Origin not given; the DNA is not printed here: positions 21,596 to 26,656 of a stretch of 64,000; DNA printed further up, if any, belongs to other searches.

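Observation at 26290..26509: A shared ~60-aa C-terminal module ending R[FY][FY]R on three unrelated exoproteins, plus one relic: candidate sorting or anchoring domain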

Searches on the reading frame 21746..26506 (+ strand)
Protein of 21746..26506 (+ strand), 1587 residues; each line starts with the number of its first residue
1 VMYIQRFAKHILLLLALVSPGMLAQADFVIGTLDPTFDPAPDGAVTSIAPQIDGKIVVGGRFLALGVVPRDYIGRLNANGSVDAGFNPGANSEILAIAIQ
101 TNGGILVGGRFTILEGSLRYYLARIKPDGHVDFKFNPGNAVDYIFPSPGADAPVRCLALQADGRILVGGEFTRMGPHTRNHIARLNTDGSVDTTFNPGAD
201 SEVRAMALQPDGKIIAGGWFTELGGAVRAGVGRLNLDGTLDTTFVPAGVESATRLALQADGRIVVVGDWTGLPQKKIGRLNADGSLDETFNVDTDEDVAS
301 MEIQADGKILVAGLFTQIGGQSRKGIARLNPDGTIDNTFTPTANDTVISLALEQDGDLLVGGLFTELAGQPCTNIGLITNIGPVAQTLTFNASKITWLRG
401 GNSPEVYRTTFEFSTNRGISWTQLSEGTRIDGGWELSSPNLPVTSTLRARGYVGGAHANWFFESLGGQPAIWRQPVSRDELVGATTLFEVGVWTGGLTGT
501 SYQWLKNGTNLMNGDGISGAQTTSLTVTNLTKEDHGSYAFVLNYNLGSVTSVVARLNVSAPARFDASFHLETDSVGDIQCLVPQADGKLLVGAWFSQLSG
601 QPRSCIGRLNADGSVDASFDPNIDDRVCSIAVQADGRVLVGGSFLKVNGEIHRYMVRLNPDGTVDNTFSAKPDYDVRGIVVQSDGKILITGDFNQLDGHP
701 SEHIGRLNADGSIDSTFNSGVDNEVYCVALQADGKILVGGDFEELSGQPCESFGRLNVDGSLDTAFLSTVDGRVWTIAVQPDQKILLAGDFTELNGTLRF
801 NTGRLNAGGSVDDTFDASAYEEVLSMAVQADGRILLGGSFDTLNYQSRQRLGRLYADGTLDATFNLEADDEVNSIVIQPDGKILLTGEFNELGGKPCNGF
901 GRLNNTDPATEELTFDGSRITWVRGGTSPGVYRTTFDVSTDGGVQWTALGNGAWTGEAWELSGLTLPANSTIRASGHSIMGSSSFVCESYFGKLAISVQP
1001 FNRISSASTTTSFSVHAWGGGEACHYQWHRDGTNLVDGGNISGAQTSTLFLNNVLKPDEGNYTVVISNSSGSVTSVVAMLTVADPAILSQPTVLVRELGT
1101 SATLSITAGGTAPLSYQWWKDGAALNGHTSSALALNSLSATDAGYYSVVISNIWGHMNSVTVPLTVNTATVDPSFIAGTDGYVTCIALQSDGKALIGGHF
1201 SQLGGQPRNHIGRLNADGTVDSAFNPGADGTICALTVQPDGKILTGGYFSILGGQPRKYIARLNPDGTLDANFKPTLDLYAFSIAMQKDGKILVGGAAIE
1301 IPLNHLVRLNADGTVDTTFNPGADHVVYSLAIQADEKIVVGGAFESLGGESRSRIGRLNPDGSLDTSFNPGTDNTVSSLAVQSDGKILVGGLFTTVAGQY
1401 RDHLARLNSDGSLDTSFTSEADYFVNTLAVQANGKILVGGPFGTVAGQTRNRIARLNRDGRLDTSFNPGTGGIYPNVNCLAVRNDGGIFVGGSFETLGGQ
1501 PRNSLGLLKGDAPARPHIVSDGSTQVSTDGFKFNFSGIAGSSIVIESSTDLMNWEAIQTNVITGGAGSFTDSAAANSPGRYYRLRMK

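Call 6: search_protein_families(library=pfam, proteins=[window:21746-26506:+], max_evalue=1)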
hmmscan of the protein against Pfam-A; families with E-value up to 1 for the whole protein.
window:21746-26506:+ (1587 aa): 20 families
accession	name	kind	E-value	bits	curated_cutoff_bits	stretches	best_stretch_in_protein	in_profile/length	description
PF17164.10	DUF5122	-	1.5e-226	732.7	27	20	1382-1417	1-36/36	Domain of unknown function (DUF5122) beta-propeller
PF24684.1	Vgb_lyase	-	1.8e-22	79.9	50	3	177-369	31-201/290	Virginiamycin B lyase family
PF13927.12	Ig_3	-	3e-22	79.3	30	3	1085-1152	2-78/78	Immunoglobulin domain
PF12768.13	Rax2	-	4.5e-22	79.1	28.8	2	716-798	18-100/254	Rax2 C-terminal beta propeller domain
PF07679.22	I-set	-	1.1e-18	67.5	23.7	3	1006-1077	13-86/90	Immunoglobulin I-set domain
PF00400.38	WD40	-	5.3e-15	55.6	27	0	869-887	10-29/39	WD domain, G-beta repeat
PF13895.12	Ig_2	-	6.1e-09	36.4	27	2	1107-1166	22-79/79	Immunoglobulin domain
PF07494.17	Reg_prop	-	1.1e-08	34.7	20.4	0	1372-1391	3-22/24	Two component regulator propeller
PF00047.31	ig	-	2.6e-08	34.5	21.8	2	498-551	22-79/81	Immunoglobulin domain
PF12894.13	ANAPC4_WD40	-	2.8e-06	27.9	22.9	0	183-218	22-56/91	Anaphase-promoting complex subunit 4 WD40 domain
PF14250.11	AbrB-like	-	6.5e-05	23.4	25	0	1428-1440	33-45/70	AbrB-like transcriptional regulator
PF07686.23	V-set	-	0.0001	22.9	26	0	514-558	59-108/109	Immunoglobulin V-set domain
PF24814.1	WD40_Prp19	-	0.014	14.9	320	0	813-888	85-154/281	Prp19 WD40 domain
PF07646.21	Kelch_2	-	0.026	14.9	21.3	0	1338-1361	15-37/48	Kelch motif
PF24518.1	Ig_CD22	-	0.068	14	27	0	520-542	79-101/121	B-cell receptor CD22-like, first Ig-like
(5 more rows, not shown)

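Call 7: search_protein_families(library=ncbifam, proteins=[window:21746-26506:+], max_evalue=1)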
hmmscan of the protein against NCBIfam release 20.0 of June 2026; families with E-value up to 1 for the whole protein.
window:21746-26506:+ (1587 aa): 3 families
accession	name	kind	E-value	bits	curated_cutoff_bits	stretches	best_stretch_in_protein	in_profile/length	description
TIGR02608.1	delta_60_rpt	domain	1.4e-178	578.8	76.5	19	1375-1418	2-45/55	delta-60 repeat domain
NF000022.1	stregra_B_VgbA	exception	1.7e-13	50.4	600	2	145-345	50-225/299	streptogramin B lyase Vgb(A)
TIGR03769.1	P_ac_wall_RPT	domain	0.64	10.6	30.9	0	927-944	10-30/41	TIGR03769 domain-containing protein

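Call 61: find_encoding_contigs(protein=window:21746-26506:+, flank=2000, max_places=3)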
Protein window:21746-26506:+ (1587 aa): no gene with exactly this product is on record in the collection.

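Call 65: find_homologous_proteins(query=window:21746-26506:+, max_evalue=1e-20)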
Query window:21746-26506:+ (1587 aa): 7397 proteins with E <= 1e-20 among 8000 candidates; the best 120 are listed.
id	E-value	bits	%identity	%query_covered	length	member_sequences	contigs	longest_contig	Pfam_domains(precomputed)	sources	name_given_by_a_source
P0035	0.0e+0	2894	81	100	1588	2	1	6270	PF07679.23,PF13895.13,PF12768.14,PF07494.18,PF17164.11,PF23381.2,PF13927.13,PF00047.32,PF24684.2,PF00400.39,PF14250.12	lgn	-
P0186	0.0e+0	2833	79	100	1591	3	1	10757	PF07679.23,PF13895.13,PF12768.14,PF07494.18,PF17164.11,PF23381.2,PF13927.13,PF00047.32,PF24684.2,PF00400.39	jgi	jgi:uncharacterized delta-60 repeat protein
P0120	0.0e+0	2317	42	96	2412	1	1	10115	PF07679.23,PF13895.13,PF12768.14,PF07494.18,PF17164.11,PF23381.2,PF13927.13,PF24684.2,PF00400.39,PF14250.12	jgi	jgi:uncharacterized delta-60 repeat protein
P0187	0.0e+0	2240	45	94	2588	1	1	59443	PF07679.23,PF13895.13,PF12768.14,PF07494.18,PF07686.24,PF17164.11,PF13927.13,PF00047.32,PF00400.39,PF14250.12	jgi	jgi:uncharacterized delta-60 repeat protein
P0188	0.0e+0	2228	48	91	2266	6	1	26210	PF07679.23,PF13895.13,PF12768.14,PF07494.18,PF07686.24,PF17164.11,PF13927.13,PF00047.32,PF24684.2,PF00400.39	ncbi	-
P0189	0.0e+0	2227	47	98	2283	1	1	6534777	PF07679.23,PF13895.13,PF12768.14,PF07494.18,PF07686.24,PF17164.11,PF13927.13,PF00047.32,PF24684.2,PF28321.1,PF00400.39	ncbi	-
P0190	0.0e+0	2222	45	98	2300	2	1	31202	PF07679.23,PF13895.13,PF12768.14,PF07494.18,PF07686.24,PF17164.11,PF13927.13,PF00047.32,PF24684.2,PF28321.1,PF00400.39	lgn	-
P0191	0.0e+0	2176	43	98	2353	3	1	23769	PF07679.23,PF00754.32,PF13895.13,PF12768.14,PF07686.24,PF17164.11,PF13927.13,PF00047.32,PF12894.14,PF24684.2,PF00400.39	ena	-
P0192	0.0e+0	2120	40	96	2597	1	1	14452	PF07679.23,PF13895.13,PF12768.14,PF07686.24,PF17164.11,PF23381.2,PF13927.13,PF18998.7,PF24684.2,PF00400.39,PF14250.12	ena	-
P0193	0.0e+0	2056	43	95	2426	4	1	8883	PF26094.1,PF07679.23,PF13895.13,PF12768.14,PF07494.18,PF07686.24,PF17164.11,PF13927.13,PF00047.32,PF24684.2,PF00400.39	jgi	-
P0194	0.0e+0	2050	37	94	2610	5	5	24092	PF12768.14,PF07494.18,PF07686.24,PF17164.11,PF23381.2,PF00047.32,PF24684.2,PF28321.1,PF07679.23,PF13895.13,PF13927.13,PF00400.39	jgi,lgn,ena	-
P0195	0.0e+0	2035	44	92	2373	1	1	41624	PF12768.14,PF07494.18,PF07686.24,PF17164.11,PF23381.2,PF00047.32,PF24684.2,PF28321.1,PF07679.23,PF13895.13,PF13927.13,PF00400.39,PF14250.12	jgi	jgi:uncharacterized delta-60 repeat protein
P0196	0.0e+0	2029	37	97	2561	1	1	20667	PF07679.23,PF13895.13,PF12768.14,PF07494.18,PF07686.24,PF17164.11,PF23381.2,PF13927.13,PF00047.32,PF28321.1,PF00400.39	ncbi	-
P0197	0.0e+0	2012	41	70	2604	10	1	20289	PF12768.14,PF07494.18,PF07686.24,PF17164.11,PF23381.2,PF00047.32,PF24684.2,PF28321.1,PF07679.23,PF13895.13,PF13927.13,PF00400.39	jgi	-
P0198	0.0e+0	2009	40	97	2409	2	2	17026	PF07679.23,PF13895.13,PF12768.14,PF07494.18,PF07686.24,PF17164.11,PF13927.13,PF00047.32,PF12894.14,PF00400.39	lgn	-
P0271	0.0e+0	1475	40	100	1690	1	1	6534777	PF17648.8,PF07679.23,PF13895.13,PF12768.14,PF17164.11,PF13927.13,PF28321.1,PF00400.39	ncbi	-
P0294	0.0e+0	1422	39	96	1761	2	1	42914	PF07679.23,PF13895.13,PF12768.14,PF07494.18,PF07686.24,PF17164.11,PF13927.13,PF00047.32,PF28321.1,PF00400.39,PF14250.12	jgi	jgi:uncharacterized delta-60 repeat protein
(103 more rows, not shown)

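Call 68: find_encoding_contigs(protein=P0271, flank=10000, max_places=2)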
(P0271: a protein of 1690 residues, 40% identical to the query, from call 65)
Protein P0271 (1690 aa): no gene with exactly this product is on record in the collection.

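Call 69: find_encoding_contigs(protein=P0189, flank=10000, max_places=2)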
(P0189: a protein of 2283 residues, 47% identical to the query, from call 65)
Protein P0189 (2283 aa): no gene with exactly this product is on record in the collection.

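Call 70: find_encoding_contigs(protein=P0294, flank=6000, max_places=2)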
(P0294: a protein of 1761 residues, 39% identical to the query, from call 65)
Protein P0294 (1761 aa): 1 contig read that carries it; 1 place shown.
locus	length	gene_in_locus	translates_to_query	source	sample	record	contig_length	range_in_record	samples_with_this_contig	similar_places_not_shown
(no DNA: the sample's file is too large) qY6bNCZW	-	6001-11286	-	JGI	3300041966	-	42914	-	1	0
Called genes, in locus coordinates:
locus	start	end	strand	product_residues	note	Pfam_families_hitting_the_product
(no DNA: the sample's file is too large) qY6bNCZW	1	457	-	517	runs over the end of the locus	PF00989:PAS, PF13188:PAS_8, PF08448:PAS_4, PF13426:PAS_9, PF08447:PAS_3, PF00158:Sigma54_activat, PF14532:Sigma54_activ_2, PF25601:AAA_lid_14, +5 more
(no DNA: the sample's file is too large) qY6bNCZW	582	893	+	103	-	PF02922:CBM_48, PF16561:AMPK1_CBM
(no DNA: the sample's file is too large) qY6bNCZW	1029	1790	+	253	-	PF09335:VTT_dom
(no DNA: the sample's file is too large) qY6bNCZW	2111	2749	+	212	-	PF00903:Glyoxalase (weak)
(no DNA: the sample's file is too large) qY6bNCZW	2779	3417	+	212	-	PF13505:OMP_b-brl (weak), PF09411:PagL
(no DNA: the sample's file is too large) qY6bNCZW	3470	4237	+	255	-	PF00106:adh_short, PF08659:KR, PF13561:adh_short_C2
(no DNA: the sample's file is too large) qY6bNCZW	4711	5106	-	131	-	-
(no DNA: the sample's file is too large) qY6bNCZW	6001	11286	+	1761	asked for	PF17164:DUF5122, PF17164:DUF5122, PF07679:I-set, PF13927:Ig_3, PF17164:DUF5122, PF07679:I-set, PF13927:Ig_3, PF17164:DUF5122, +12 more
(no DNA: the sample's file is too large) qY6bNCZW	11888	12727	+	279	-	-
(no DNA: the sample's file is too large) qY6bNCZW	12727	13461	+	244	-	PF07505:DUF5131, PF17338:GP88 (weak)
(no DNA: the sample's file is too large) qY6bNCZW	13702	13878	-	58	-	-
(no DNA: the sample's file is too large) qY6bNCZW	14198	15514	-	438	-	PF00561:Abhydrolase_1 (faint), PF00756:Esterase, PF10503:Esterase_PHB, PF20434:BD-FAE (faint), PF00326:Peptidase_S9 (weak)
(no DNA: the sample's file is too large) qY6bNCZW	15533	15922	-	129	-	PF17723:RHH_8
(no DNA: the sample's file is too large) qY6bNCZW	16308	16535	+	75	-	-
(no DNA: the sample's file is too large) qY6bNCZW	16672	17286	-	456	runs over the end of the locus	PF16317:Glyco_hydro_99 (faint)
